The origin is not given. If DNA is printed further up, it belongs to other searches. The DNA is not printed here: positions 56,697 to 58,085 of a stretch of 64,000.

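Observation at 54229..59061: Six-gene nucleoside/nucleotide-modification operon as the terminal cassette: Nudix, PfkB kinase, NDT-like glycosidase, ASCH, GNAT, PaaK-like ligase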

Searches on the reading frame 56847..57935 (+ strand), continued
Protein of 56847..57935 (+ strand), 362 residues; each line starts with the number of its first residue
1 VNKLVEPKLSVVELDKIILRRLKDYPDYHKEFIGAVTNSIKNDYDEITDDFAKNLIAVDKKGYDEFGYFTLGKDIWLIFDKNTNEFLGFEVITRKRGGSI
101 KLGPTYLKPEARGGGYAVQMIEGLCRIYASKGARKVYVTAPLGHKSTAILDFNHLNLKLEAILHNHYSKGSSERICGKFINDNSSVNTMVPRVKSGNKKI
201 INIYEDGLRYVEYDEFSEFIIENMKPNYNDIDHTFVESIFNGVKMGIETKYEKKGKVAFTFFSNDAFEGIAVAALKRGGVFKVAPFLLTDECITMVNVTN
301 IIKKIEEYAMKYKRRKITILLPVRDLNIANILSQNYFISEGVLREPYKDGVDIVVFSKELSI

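Call 76: search_protein_families(library=pfam, proteins=[L004:7527-8072:+, L032:14057-15082:+, L032:15150-16040:+, L032:16009-17085:+, L006:15810-16961:+, L006:13874-14287:+, L033:12251-12883:+, L032:19771-20811:+, L017:8774-9160:+], max_evalue=0.01)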
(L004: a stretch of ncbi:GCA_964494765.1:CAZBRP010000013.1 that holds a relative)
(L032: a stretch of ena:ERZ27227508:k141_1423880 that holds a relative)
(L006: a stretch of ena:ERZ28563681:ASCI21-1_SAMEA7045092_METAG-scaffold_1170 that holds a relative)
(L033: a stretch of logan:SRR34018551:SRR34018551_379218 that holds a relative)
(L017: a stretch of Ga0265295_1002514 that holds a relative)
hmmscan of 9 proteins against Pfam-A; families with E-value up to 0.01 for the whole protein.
L004:7527-8072:+ (181 aa): 1 family
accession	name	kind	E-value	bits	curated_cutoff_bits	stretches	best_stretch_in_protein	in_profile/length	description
PF00293.34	NUDIX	-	4.3e-12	46.6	21.1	1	21-150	4-121/134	NUDIX domain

L032:14057-15082:+ (341 aa): 1 family
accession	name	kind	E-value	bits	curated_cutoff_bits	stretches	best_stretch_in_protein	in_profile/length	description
PF00224.27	PK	-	8.7e-32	110.9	30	1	26-307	21-303/328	Pyruvate kinase, barrel domain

L032:15150-16040:+ (296 aa): 0 families

L032:16009-17085:+ (358 aa): 1 family
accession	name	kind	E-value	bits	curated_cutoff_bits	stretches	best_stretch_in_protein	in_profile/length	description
PF14907.12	NTP_transf_5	-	5.9e-30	105.1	31.2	1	42-299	15-248/249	Uncharacterised nucleotidyltransferase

L006:15810-16961:+ (383 aa): 1 family
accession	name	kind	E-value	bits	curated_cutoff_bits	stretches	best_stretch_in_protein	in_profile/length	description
PF00587.30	tRNA-synt_2b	-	4.6e-05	24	29.3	1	213-358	39-178/179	tRNA synthetase class II core domain (G, H, P, S and T)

L006:13874-14287:+ (137 aa): 1 family
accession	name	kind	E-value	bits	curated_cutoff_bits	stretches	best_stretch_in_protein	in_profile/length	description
PF04266.20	ASCH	-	4.5e-05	24.5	21.2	1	8-69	4-61/103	ASCH domain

L033:12251-12883:+ (210 aa): 0 families

L032:19771-20811:+ (346 aa): 0 families

L017:8774-9160:+ (128 aa): 2 families
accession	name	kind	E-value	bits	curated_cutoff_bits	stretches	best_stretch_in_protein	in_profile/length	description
PF01597.25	GCV_H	-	6.6e-40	136.3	22.2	1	7-127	1-121/122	Glycine cleavage H-protein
PF00364.28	Biotin_lipoyl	-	4e-06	27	22.1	1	40-81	16-57/73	Biotin-requiring enzyme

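Call 83: search_protein_representatives(alignment_id=A1)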
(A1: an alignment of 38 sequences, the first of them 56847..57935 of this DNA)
Query: 38 sequences, 361 profile positions. Proteins with E-value up to 0.001 (for the whole library): 439; up to 1e-10: 340; up to 1e-30: 184. The best 150 are listed.
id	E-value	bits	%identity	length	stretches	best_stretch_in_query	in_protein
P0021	4.4e-154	529.5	-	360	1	1-360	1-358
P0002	2.6e-152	523.7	-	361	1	1-360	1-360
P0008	2.0e-141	487.8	-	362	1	1-360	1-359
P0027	6.9e-140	482.8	-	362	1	1-360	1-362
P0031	2.6e-132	457.8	-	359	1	1-360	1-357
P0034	4.1e-128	444.0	-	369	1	2-360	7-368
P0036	4.2e-126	437.4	-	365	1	4-360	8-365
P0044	2.8e-124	431.4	-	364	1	3-360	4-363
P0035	3.9e-121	421.1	-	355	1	9-359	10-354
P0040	3.0e-118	411.6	-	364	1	4-360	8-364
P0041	1.2e-114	399.7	-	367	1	3-359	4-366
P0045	6.0e-107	374.4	-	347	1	14-359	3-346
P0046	4.6e-93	328.7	-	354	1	22-358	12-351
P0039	2.0e-91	323.3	-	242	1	6-242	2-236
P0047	8.8e-77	275.1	-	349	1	26-359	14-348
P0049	1.6e-74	267.7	-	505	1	28-360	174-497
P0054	4.2e-67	243.3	-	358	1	5-360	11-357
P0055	5.1e-67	243.0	-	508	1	30-358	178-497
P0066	2.0e-61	224.6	-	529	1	17-360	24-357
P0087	6.8e-54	199.8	-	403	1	29-360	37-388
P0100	1.1e-51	192.5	-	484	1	21-360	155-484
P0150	3.2e-44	168.0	-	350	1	46-359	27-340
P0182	1.5e-38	149.4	-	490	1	28-358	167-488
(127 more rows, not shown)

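Call 84: search_protein_families(library=padloc, proteins=[window:56847-57935:+, P0045, P0047, P0049, P0055, P0066, P0087, P0100, P0150, P0182], max_evalue=1)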
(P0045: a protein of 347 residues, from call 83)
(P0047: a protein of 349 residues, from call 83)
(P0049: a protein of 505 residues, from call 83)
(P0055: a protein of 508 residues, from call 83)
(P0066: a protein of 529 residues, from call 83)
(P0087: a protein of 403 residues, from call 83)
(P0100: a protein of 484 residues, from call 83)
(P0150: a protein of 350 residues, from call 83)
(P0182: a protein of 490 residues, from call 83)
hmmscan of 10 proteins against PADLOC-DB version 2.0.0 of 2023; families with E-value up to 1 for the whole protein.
window:56847-57935:+ (362 aa): 0 families

P0045 (347 aa): 0 families

P0047 (349 aa): 1 family
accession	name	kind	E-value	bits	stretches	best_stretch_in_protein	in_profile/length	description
PDLC04421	PDC-M11A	-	0.017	11.9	1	24-179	171-316/486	-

P0049 (505 aa): 3 families
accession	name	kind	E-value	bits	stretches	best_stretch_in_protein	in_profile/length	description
PDLC04425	PDC-M11B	-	2.4e-21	74.6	1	10-129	3-121/132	-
PDLC04424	PDC-M11B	-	1.7e-20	71.4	1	6-130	6-129/142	-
PDLC04423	PDC-M11B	-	0.00036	18.6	1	13-132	2-120/164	-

P0055 (508 aa): 3 families
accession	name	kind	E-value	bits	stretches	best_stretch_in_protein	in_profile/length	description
PDLC04425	PDC-M11B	-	6e-20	70.1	1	12-128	3-118/132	-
PDLC04424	PDC-M11B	-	1.1e-18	65.5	1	6-132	4-129/142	-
PDLC04423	PDC-M11B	-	6.7e-05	20.9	1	16-130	3-116/164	-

P0066 (529 aa): 3 families
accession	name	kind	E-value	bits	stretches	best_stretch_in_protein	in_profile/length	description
PDLC04424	PDC-M11B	-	1.5e-19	68.4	1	364-494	5-133/142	-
PDLC04425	PDC-M11B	-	5.6e-19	67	1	368-492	2-124/132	-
PDLC04423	PDC-M11B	-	0.00013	20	1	372-491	2-119/164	-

P0087 (403 aa): 0 families

P0100 (484 aa): 3 families
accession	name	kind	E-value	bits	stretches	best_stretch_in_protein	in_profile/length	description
PDLC04424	PDC-M11B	-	2.6e-28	96.8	1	7-132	8-131/142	-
PDLC04425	PDC-M11B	-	2.5e-25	87.5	1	8-132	2-124/132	-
PDLC04423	PDC-M11B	-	4.3e-08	31.3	1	11-130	1-118/164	-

P0150 (350 aa): 0 families

P0182 (490 aa): 3 families
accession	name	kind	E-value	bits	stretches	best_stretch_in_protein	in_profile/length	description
PDLC04425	PDC-M11B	-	2.2e-24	84.4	1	11-138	2-127/132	-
PDLC04424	PDC-M11B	-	4.9e-22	76.4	1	6-137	4-133/142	-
PDLC04423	PDC-M11B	-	2.9e-06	25.4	1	15-134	2-119/164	-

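Call 86: find_homologous_proteins(query=P0049, max_evalue=1e-10)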
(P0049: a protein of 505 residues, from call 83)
Query P0049 (505 aa): 44 proteins with E <= 1e-10 among 8000 candidates.
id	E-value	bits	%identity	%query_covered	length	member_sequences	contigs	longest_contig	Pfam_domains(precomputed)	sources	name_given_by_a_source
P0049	0.0e+0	1135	100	100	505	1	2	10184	-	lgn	-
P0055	4.6e-125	436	42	97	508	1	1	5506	-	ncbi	-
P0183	5.6e-101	357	39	98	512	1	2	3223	PF00583.32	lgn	-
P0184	1.1e-97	346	39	97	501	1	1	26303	PF00583.32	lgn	-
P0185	1.5e-96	342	37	97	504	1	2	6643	-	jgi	-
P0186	1.3e-90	323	37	98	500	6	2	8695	-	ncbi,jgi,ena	-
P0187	5.8e-89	317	37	97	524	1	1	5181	-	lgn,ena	-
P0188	2.3e-88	315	35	96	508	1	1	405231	-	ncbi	ncbi:hypothetical protein ACKVMT_13865 [Halobacteriales archaeon Cl-PHB]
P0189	6.7e-88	314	37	98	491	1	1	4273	-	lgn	-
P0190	8.7e-87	310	36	98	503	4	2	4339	-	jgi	-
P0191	1.7e-75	273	35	96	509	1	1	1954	-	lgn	-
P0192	1.3e-71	260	35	96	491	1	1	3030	-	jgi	jgi:predicted transcriptional regulator/GNAT superfamily N-acetyltransferase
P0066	1.9e-70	256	40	62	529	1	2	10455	-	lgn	-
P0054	3.1e-67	246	40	66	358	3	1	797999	-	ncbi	-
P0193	2.4e-65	239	40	66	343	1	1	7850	PF13673.14,PF13508.14,PF00583.32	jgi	jgi:ribosomal protein S18 acetylase RimI-like enzyme/N-acetylglutamate synthase-like GNAT family ace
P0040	5.0e-41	159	36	63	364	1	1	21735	PF00583.32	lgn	-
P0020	2.3e-40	157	32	63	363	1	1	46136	PF00583.32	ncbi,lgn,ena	-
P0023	4.0e-37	146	32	68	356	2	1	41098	PF13673.14,PF13508.14,PF00583.32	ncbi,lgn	-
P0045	5.6e-33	133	34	62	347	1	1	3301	-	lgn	-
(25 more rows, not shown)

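Call 87: find_encoding_contigs(protein=P0188, flank=7000, max_places=1)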
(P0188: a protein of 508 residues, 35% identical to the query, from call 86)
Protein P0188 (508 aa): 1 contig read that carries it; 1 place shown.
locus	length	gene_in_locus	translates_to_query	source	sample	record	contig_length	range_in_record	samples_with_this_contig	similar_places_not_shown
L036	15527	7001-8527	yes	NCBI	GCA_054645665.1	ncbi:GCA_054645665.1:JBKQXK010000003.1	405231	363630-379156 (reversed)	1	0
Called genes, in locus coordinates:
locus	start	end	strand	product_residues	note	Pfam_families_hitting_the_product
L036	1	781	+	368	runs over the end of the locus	-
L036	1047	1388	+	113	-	-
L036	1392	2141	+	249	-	-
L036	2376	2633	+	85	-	PF24743:DUF7692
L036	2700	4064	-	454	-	-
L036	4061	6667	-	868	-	PF07728:AAA_5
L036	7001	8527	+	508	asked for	-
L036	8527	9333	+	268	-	-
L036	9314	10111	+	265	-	PF03167:UDG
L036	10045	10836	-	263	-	-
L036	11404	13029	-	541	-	PF25227:DUF7845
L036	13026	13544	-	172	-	PF05869:Dam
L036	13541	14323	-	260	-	PF01507:PAPS_reduct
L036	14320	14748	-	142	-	PF26450:DUF8129 (weak)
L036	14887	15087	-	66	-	PF08281:Sigma70_r4_2, PF13936:HTH_38 (weak)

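Call 88: find_encoding_contigs(protein=P0184, flank=7000, max_places=1)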
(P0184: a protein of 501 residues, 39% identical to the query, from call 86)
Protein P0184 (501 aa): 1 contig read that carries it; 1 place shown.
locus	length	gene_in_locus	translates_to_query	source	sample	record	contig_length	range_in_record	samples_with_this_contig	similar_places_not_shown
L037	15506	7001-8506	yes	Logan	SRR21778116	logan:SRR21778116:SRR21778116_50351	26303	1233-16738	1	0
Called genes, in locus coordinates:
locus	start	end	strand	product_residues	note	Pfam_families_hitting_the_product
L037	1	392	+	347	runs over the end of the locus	PF01548:DEDD_Tnp_IS110, PF02371:Transposase_20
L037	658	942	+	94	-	-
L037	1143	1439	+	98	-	-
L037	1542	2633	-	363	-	PF13358:DDE_3 (faint), PF13384:HTH_23 (weak), PF13518:HTH_28 (faint), PF13551:HTH_29, PF13565:HTH_32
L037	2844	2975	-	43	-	-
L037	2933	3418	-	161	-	-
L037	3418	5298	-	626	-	-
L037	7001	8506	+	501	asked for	PF00583:Acetyltransf_1 (faint)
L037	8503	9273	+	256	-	-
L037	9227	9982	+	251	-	PF03167:UDG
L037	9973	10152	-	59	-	-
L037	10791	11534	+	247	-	-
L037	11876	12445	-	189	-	-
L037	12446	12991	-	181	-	-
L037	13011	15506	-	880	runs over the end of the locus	-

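Call 89: find_encoding_contigs(protein=P0054, flank=7000, max_places=1)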
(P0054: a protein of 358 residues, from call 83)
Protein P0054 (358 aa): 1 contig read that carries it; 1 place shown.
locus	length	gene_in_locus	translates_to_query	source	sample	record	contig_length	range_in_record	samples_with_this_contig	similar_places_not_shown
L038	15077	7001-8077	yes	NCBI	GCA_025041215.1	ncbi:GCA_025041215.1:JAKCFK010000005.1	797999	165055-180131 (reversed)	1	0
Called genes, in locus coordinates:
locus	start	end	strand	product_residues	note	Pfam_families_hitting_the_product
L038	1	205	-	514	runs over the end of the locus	-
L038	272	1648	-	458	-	PF00149:Metallophos (weak), PF02872:5_nucleotid_C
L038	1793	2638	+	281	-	PF00106:adh_short, PF08659:KR, PF23441:SDR (weak), PF13561:adh_short_C2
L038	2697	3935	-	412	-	-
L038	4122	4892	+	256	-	PF01596:Methyltransf_3, PF08242:Methyltransf_12 (weak), PF13578:Methyltransf_24, PF13649:Methyltransf_25, PF13847:Methyltransf_31 (weak)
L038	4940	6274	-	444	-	-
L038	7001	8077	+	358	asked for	-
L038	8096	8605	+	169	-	-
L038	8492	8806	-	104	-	-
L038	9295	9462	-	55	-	-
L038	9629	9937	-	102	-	-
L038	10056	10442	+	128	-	-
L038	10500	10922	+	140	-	-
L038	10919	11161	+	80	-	-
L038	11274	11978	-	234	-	PF13610:DDE_Tnp_IS240 (weak), PF13683:rve_3 (weak)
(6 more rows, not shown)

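Call 91: search_protein_families(library=pfam, proteins=[L019:5715-7391:+, L019:14569-15543:+, L019:15769-16959:+, L019:16964-18478:+, L014:12186-13241:-, L014:13429-16128:+, L015:3896-5413:-, L015:14544-16289:+, L017:2557-3582:+, L017:9164-10519:+], max_evalue=0.001)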
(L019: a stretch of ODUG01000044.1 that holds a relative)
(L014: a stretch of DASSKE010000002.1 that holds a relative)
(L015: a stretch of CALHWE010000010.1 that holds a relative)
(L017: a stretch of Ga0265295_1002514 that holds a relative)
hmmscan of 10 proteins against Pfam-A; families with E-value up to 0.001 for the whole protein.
L019:5715-7391:+ (558 aa): 5 families
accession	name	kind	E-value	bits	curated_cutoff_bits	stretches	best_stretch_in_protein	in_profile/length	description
PF17770.6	RNase_J_C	-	1.3e-26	94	23.8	1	456-558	1-102/102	Ribonuclease J C-terminal domain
PF22505.1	RNase_J_b_CASP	-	1.7e-18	67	27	1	228-340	1-116/126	Ribonuclease J, beta-CASP domain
PF00753.33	Lactamase_B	-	3.1e-10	40.7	22.7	1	25-172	5-153/196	Metallo-beta-lactamase superfamily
PF07521.17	RMMBL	-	9.7e-05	22.7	21.6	0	368-399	16-47/63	Zn-dependent metallo-hydrolase RNA specificity domain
PF12706.13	Lactamase_B_2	-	0.0001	22.4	27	1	67-171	27-145/200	Beta-lactamase superfamily domain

L019:14569-15543:+ (324 aa): 2 families
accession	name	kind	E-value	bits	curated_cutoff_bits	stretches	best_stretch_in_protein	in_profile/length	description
PF02016.21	Peptidase_S66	-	1.3e-38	132.3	25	1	12-131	1-121/121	LD-carboxypeptidase N-terminal domain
PF17676.7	Peptidase_S66C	-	3.5e-27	95.8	23.7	1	197-313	1-119/120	LD-carboxypeptidase C-terminal domain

L019:15769-16959:+ (396 aa): 2 families
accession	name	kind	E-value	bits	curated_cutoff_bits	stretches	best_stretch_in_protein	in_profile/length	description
PF13421.11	Band_7_1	-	8.7e-08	32.5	24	1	52-188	5-125/211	SPFH domain-Band 7 family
PF09851.14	SHOCT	-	5.5e-06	26.4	27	1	368-394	2-28/28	Short C-terminal domain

L019:16964-18478:+ (504 aa): 2 families
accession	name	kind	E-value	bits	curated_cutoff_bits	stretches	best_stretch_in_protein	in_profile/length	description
PF12760.12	Zn_ribbon_IS1595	-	0.00025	21.4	25.4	0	26-51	20-45/46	Transposase zinc-ribbon domain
PF09723.15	Zn_ribbon_8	-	0.00047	20.6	34.4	0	90-115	6-33/41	Zinc ribbon domain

L014:12186-13241:- (351 aa): 0 families

L014:13429-16128:+ (899 aa): 1 family
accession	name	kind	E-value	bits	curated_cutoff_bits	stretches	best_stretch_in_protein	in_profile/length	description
PF00404.24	Dockerin_1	-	3.8e-08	33.8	22.9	1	172-221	1-53/57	Dockerin type I domain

L015:3896-5413:- (505 aa): 3 families
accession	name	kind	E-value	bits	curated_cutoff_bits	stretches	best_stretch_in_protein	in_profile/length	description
PF18895.5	T4SS_pilin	-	8.7e-10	39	26.6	1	34-92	14-71/71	Type IV secretion system pilin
PF04610.19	TrbL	-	3.1e-06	27.6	25.9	1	238-371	74-212/215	TrbL/VirB6 plasmid conjugal transfer protein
PF19597.4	TrbL_4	-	2.7e-05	24.1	27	1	122-388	4-254/276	Conjugal transfer protein TrbL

L015:14544-16289:+ (581 aa): 3 families
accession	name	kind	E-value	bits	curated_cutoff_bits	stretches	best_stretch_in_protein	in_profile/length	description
PF00239.26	Resolvase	-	3.1e-07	31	23.3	1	17-113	5-96/145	Resolvase, N terminal domain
PF08702.15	Fib_alpha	-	0.00029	21.5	29.9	1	392-483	39-128/143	Fibrinogen alpha/beta chain family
PF07508.19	Recombinase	-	0.00056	20.6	21.1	0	205-308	1-97/102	Recombinase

L017:2557-3582:+ (341 aa): 8 families
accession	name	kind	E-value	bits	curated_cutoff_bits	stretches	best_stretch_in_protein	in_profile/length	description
PF03054.22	tRNA_Me_trans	-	4.8e-60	203.1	20.6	1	2-188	1-200/202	tRNA methyl transferase HUP domain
PF20258.4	tRNA_Me_trans_C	-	2.8e-18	66.4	20.6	1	264-340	1-77/77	Aminomethyltransferase beta-barrel domain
PF20259.3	tRNA_Me_trans_M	-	9.4e-16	57.6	27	1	195-257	2-65/66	tRNA methyl transferase PRC-barrel domain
PF02568.20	ThiI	-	2.1e-08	34.4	20.5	1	3-54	5-58/197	Thiamine biosynthesis protein (ThiI)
PF02540.23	NAD_synthase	-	2.6e-07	30.5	21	1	2-66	19-86/242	NAD synthase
PF24167.1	DUF7411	-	2.5e-06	27.6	28.7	1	3-66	2-63/194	Family of unknown function (DUF7411)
PF06508.19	QueC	-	5.4e-06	26.5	22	1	3-62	1-61/210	Queuosine biosynthesis protein QueC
PF00764.25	Arginosuc_synth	-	6.1e-05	23.6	27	1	3-112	1-113/162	Arginosuccinate synthase N-terminal HUP domain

L017:9164-10519:+ (451 aa): 2 families
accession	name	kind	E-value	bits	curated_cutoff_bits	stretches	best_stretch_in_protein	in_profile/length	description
PF02347.22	GDC-P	-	2.7e-135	452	26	1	3-443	4-427/429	Glycine cleavage system P-protein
PF00266.25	Aminotran_5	-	5.1e-05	22.8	21.5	1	133-379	68-301/371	Aminotransferase class-V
